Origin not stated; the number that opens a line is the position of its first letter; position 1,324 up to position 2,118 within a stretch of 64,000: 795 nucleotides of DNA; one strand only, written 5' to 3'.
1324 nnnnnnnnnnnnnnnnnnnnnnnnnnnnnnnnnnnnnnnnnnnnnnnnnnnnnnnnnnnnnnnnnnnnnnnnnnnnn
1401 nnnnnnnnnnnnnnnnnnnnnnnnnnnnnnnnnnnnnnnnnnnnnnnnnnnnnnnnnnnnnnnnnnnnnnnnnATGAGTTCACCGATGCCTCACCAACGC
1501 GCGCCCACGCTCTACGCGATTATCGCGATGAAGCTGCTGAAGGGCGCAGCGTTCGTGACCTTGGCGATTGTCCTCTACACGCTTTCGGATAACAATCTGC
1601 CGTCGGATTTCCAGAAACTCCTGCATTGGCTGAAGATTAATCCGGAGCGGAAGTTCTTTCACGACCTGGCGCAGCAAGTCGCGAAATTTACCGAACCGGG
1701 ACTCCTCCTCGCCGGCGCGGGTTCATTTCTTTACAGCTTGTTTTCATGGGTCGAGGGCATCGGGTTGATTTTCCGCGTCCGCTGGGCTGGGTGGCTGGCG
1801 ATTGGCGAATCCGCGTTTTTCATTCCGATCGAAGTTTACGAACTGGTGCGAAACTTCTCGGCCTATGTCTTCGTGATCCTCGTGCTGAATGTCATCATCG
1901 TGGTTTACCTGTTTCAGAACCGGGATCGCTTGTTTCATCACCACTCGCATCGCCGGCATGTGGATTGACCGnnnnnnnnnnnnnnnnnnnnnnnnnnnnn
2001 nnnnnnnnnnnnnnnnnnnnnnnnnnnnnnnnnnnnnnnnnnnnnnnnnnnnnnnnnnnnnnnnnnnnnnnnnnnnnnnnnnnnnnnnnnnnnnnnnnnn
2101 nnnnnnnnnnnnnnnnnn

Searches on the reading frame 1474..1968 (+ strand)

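Call 14: search_protein_families(library=pfam, proteins=[window:1474-1968:+], max_evalue=0.01)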
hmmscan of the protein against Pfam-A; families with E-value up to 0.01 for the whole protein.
window:1474-1968:+ (164 aa): 1 family
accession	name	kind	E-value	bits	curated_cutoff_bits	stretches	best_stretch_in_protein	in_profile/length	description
PF09900.14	DUF2127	-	6e-32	111.3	24.3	1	13-147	2-137/140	Predicted membrane protein (DUF2127)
